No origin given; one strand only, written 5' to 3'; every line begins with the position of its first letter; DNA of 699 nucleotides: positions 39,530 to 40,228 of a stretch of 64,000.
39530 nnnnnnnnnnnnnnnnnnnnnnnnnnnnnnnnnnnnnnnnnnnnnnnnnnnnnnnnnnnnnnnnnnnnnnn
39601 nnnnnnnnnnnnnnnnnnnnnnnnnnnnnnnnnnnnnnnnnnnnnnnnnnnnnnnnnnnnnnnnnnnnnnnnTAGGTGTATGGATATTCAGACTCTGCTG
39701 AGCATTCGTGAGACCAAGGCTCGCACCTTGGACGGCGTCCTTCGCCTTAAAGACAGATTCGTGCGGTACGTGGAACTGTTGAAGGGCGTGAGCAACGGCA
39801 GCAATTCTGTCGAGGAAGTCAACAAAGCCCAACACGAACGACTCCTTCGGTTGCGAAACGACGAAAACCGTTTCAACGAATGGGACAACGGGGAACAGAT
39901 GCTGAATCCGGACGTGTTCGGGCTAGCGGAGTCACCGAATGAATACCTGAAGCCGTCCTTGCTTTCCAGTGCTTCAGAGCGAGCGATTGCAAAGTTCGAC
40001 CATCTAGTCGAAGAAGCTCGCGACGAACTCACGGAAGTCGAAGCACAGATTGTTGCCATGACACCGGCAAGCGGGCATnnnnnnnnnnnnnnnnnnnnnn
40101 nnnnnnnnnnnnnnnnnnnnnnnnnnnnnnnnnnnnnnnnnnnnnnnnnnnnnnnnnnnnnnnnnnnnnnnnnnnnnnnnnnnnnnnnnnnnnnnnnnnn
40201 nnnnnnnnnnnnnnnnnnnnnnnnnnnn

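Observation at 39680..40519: Uncharacterised third gene glued to the SPARTA pair: coiled-coil plus degenerate PLD-fold (HDR) domain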

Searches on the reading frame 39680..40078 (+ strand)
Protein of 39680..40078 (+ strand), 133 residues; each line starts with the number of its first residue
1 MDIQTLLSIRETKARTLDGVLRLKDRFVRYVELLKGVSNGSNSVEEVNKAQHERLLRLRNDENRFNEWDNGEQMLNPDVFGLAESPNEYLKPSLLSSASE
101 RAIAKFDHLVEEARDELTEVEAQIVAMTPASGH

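Call 84: search_protein_families(library=phrogs, proteins=[window:39680-40078:+], max_evalue=0.1)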
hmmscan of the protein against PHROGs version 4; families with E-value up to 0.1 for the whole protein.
window:39680-40078:+ (133 aa): 0 families
